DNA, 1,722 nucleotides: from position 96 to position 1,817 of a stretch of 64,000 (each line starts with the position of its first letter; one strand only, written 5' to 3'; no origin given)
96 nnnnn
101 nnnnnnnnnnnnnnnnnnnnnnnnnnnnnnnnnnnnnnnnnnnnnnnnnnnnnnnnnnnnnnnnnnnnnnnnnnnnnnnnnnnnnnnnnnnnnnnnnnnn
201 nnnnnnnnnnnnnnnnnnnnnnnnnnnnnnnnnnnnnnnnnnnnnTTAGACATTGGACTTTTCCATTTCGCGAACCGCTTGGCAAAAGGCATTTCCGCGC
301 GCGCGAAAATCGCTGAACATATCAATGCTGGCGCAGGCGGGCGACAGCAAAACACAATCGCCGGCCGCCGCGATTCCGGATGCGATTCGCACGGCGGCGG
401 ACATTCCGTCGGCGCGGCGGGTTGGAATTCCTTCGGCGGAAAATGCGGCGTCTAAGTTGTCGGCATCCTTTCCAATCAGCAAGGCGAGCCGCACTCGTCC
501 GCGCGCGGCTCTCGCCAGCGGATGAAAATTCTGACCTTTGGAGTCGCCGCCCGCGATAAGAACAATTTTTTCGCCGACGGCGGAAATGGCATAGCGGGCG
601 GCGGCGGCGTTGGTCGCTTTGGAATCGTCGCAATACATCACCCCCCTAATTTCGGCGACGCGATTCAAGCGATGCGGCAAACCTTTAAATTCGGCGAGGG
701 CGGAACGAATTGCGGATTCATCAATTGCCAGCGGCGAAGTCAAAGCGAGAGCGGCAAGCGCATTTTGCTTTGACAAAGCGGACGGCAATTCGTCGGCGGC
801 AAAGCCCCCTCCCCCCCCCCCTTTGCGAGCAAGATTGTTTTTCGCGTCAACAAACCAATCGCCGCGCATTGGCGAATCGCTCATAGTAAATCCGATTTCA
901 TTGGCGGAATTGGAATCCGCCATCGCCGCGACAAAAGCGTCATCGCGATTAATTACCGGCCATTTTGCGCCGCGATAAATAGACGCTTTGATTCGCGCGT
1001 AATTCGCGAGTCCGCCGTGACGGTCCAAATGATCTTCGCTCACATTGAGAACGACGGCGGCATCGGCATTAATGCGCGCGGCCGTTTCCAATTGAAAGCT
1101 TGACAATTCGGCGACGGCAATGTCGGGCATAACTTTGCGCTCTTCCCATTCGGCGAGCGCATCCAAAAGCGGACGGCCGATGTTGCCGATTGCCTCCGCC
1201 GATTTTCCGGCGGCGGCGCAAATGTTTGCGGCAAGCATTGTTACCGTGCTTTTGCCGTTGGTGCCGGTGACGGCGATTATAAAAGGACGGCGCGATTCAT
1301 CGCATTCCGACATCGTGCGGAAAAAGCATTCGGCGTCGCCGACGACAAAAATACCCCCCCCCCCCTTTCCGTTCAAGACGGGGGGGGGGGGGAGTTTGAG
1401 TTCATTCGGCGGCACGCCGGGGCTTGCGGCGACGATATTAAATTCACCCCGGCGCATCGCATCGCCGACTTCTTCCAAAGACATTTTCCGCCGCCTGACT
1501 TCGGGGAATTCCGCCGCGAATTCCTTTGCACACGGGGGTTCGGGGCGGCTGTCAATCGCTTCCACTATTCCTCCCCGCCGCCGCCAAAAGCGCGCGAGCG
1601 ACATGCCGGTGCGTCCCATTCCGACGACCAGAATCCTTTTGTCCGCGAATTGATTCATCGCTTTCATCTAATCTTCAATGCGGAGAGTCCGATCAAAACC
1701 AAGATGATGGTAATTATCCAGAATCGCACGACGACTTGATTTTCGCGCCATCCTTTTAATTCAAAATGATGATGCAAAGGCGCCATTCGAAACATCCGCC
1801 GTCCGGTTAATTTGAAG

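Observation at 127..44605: About 20 long C/G homopolymer tracts (10-16 nt), clustered in four regions and mostly in-frame inside conserved enzymes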

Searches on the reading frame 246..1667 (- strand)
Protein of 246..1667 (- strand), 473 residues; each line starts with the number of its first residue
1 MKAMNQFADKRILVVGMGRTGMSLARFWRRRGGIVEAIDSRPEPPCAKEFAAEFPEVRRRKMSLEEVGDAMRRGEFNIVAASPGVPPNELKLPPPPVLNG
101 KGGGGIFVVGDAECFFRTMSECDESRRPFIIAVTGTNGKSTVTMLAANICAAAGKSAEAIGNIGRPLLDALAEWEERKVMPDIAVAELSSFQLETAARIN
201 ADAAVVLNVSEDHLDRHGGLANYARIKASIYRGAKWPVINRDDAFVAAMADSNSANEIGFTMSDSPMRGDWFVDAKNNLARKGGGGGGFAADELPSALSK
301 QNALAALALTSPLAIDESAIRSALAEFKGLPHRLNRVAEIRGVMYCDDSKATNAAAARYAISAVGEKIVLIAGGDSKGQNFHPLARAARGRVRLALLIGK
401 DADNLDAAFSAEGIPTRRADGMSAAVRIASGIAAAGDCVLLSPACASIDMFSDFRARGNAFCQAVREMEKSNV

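Call 6: search_protein_families(library=ncbifam, proteins=[window:246-1667:-], max_evalue=0.00001)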
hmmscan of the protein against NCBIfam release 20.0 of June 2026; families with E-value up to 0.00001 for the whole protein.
window:246-1667:- (473 aa): 19 families
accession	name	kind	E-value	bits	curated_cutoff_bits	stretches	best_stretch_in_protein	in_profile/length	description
TIGR01087.1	murD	equivalog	9.4e-101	338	211.95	1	11-466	1-440/441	UDP-N-acetylmuramoyl-L-alanine--D-glutamate ligase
NF001124.0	PRK00139.1-2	equivalog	4.1e-20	72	476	1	129-354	110-363/500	UDP-N-acetylmuramoyl-L-alanyl-D-glutamate--2,6-diaminopimelate ligase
TIGR01085.1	murE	subfamily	5.4e-20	71.7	257.3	1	126-339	83-328/472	UDP-N-acetylmuramyl-tripeptide synthetase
NF001126.0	PRK00139.1-4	equivalog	1.8e-18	66.4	373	1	126-340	102-339/486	UDP-N-acetylmuramoyl-L-alanyl-D-glutamate--2,6-diaminopimelate ligase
TIGR01082.1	murC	equivalog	1.8e-17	63.6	335.1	1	129-348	101-322/449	UDP-N-acetylmuramate--L-alanine ligase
NF053647.1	pMurD2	equivalog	2.4e-17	63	550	1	123-262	94-233/405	pseudomurein biosynthesis peptide ligase pMurD2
TIGR01143.1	murF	subfamily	6.2e-17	61.6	288.6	1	123-365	69-319/418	UDP-N-acetylmuramoyl-tripeptide--D-alanyl-D-alanine ligase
NF008896.0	PRK11929.1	equivalog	1.1e-16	59.9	1023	1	125-256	109-260/965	bifunctional UDP-N-acetylmuramoyl-L-alanyl-D-glutamate--2,6-diaminopimelate ligase MurE/UDP-N-acetylmuramoyl-tripeptide--D-alanyl-D-alanine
NF001123.0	PRK00139.1-1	equivalog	2.3e-16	59.5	586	1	126-283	105-283/493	UDP-N-acetylmuramoyl-L-alanyl-D-glutamate--2,6-diaminopimelate ligase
NF053645.1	pMurC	equivalog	5e-14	51.9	560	1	130-262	104-245/492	pseudomurein biosynthesis peptide ligase pMurC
NF053646.1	pMurD1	equivalog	1.1e-13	50.6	610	1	130-355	111-341/465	pseudomurein biosynthesis peptide ligase pMurD1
TIGR02068.2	cya_phycin_syn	equivalog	5.6e-11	41.2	850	0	129-156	480-507/862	cyanophycin synthetase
NF053648.1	pMurE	equivalog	1.9e-10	40.1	600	1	197-339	186-326/464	pseudomurein biosynthesis peptide ligase pMurE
NF008041.0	PRK10773.1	equivalog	2.7e-10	39.6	551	1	129-234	101-209/453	UDP-N-acetylmuramoyl-tripeptide--D-alanyl-D-alanine ligase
NF010628.0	PRK14022.1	equivalog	2.2e-09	36.6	536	0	189-335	187-333/483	UDP-N-acetylmuramoyl-L-alanyl-D-glutamate--L-lysine ligase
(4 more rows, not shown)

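Call 7: find_encoding_contigs(protein=window:246-1667:-, flank=10000, max_places=6)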
Protein window:246-1667:- (473 aa): no gene with exactly this product is on record in the collection.

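Call 13: find_homologous_proteins(query=window:246-1667:-, max_evalue=1e-30)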
Query window:246-1667:- (473 aa): 7772 proteins with E <= 1e-30 among 8000 candidates; the best 120 are listed.
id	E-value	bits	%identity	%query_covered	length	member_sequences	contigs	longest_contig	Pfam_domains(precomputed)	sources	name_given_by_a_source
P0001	0.0e+0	1011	98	100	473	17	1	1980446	PF02875.27,PF08245.19,PF21799.3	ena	-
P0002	3.5e-105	371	49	96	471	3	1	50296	PF02875.27,PF08245.19,PF21799.3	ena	-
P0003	4.7e-102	361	46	98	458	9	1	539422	PF02875.27,PF08245.19,PF21799.3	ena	-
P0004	2.3e-101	358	45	97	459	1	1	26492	PF02875.27,PF08245.19,PF21799.3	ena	-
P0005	1.3e-100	356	46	95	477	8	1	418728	PF02875.27,PF08245.19,PF21799.3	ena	-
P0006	9.2e-100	353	47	98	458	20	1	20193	PF02875.27,PF08245.19,PF21799.3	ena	-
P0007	1.1e-99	353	45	97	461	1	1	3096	PF02875.27,PF08245.19,PF21799.3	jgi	jgi:UDP-N-acetylmuramoylalanine--D-glutamate ligase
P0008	2.3e-98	349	46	97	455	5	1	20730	PF02875.27,PF08245.19,PF21799.3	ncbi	-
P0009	4.8e-98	347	44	97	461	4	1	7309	PF02875.27,PF08245.19,PF21799.3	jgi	-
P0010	5.4e-98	347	47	98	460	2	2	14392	PF02875.27,PF08245.19,PF21799.3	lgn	-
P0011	7.1e-97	344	44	97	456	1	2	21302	PF02875.27,PF08245.19,PF21799.3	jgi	jgi:UDP-N-acetylmuramoylalanine--D-glutamate ligase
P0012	7.4e-97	344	42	99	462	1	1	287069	PF02875.27,PF08245.19,PF21799.3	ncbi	-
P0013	1.2e-96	343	45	97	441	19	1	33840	PF02875.27,PF08245.19,PF21799.3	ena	-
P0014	2.1e-96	342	45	97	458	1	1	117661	PF02875.27,PF08245.19,PF21799.3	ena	-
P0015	2.4e-96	342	44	97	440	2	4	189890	PF01266.31,PF02875.27,PF08245.19,PF21799.3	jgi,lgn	jgi:UDP-N-acetylmuramoylalanine--D-glutamate ligase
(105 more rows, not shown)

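Call 15: find_encoding_contigs(protein=P0001, flank=10000, max_places=10)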
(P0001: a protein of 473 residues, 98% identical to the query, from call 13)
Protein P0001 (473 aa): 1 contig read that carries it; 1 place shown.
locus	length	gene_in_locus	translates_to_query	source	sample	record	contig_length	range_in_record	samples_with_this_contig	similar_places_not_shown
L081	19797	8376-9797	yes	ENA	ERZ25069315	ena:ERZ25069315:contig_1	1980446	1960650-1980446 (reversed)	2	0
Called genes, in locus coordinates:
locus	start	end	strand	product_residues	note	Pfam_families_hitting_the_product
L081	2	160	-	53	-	?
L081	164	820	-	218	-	PF05433:Rick_17kDa_Anti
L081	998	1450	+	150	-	PF02381:MraZ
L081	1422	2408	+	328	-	PF01795:Methyltransf_5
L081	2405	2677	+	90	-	PF04999:FtsL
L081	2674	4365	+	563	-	PF03717:PBP_dimer, PF00905:Transpeptidase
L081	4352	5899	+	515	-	PF01225:Mur_ligase, PF08245:Mur_ligase_M, PF02875:Mur_ligase_C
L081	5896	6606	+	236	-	PF01225:Mur_ligase, PF08245:Mur_ligase_M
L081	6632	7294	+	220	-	PF02875:Mur_ligase_C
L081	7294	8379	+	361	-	PF00953:Glycos_transf_4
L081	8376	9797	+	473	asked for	PF21799:MurD-like_N, PF08245:Mur_ligase_M, PF02875:Mur_ligase_C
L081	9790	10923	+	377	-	PF01098:FTSW_RODA_SPOVE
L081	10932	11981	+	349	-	PF03033:Glyco_transf_28, PF04101:Glyco_tran_28_C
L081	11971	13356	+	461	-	PF01225:Mur_ligase, PF08245:Mur_ligase_M, PF02875:Mur_ligase_C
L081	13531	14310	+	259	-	PF01565:FAD_binding_4, PF02873:MurB_C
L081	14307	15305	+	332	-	PF01820:Dala_Dala_lig_N, PF02786:CPSase_L_D2 (weak), PF07478:Dala_Dala_lig_C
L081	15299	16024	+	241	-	PF08478:POTRA_1 (weak), PF03799:FtsQ_DivIB_C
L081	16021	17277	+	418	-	PF11104:PilM_2 (faint), PF02491:SHS2_FTSA, PF06723:MreB_Mbl, PF14450:FtsA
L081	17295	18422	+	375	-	PF00091:Tubulin, PF12327:FtsZ_C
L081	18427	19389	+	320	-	PF03331:LpxC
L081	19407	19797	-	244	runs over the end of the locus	-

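Call 20: list_cluster_members(proteins=[P0001])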
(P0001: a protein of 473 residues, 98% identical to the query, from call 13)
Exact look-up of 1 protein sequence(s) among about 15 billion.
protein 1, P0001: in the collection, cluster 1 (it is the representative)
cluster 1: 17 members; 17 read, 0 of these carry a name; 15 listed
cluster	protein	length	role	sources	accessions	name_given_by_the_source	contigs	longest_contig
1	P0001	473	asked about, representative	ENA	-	-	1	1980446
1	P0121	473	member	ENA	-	-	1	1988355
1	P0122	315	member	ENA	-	-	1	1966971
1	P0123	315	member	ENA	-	-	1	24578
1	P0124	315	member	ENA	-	-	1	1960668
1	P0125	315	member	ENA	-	-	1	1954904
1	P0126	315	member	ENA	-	-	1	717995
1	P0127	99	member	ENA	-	-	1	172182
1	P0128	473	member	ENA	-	-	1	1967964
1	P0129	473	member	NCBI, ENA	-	-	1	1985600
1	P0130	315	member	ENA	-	-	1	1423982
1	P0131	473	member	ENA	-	-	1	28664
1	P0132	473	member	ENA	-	-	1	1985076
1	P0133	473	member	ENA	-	-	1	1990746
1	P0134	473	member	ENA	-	-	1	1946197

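Call 58: find_encoding_contigs(protein=P0124, flank=10000, max_places=6)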
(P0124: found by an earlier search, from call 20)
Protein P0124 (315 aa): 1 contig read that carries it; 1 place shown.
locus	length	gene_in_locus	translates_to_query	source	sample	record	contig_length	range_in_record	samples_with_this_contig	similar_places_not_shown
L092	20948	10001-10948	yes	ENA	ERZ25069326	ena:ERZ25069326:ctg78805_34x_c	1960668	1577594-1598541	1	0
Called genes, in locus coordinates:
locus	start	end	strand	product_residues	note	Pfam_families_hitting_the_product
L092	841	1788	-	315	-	PF02951:GSH-S_N, PF02955:GSH-S_ATP, PF08443:RimK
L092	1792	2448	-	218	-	PF05433:Rick_17kDa_Anti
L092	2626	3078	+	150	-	PF02381:MraZ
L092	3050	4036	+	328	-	PF01795:Methyltransf_5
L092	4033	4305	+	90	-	PF04999:FtsL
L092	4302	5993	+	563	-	PF03717:PBP_dimer, PF00905:Transpeptidase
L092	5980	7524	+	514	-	PF01225:Mur_ligase, PF08245:Mur_ligase_M, PF02875:Mur_ligase_C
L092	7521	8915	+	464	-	PF01225:Mur_ligase, PF08245:Mur_ligase_M, PF02875:Mur_ligase_C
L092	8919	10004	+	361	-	PF00953:Glycos_transf_4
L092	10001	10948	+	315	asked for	PF21799:MurD-like_N, PF08245:Mur_ligase_M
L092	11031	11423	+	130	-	PF02875:Mur_ligase_C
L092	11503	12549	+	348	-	PF01098:FTSW_RODA_SPOVE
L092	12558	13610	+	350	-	PF03033:Glyco_transf_28, PF04101:Glyco_tran_28_C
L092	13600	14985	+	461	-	PF01225:Mur_ligase, PF08245:Mur_ligase_M, PF02875:Mur_ligase_C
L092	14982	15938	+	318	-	PF01565:FAD_binding_4, PF02873:MurB_C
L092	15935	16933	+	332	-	PF01820:Dala_Dala_lig_N, PF02786:CPSase_L_D2, PF07478:Dala_Dala_lig_C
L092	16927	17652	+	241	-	PF08478:POTRA_1 (weak), PF03799:FtsQ_DivIB_C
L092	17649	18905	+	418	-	PF11104:PilM_2 (faint), PF02491:SHS2_FTSA, PF06723:MreB_Mbl, PF14450:FtsA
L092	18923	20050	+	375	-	PF00091:Tubulin, PF12327:FtsZ_C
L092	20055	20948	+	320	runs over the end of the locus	PF03331:LpxC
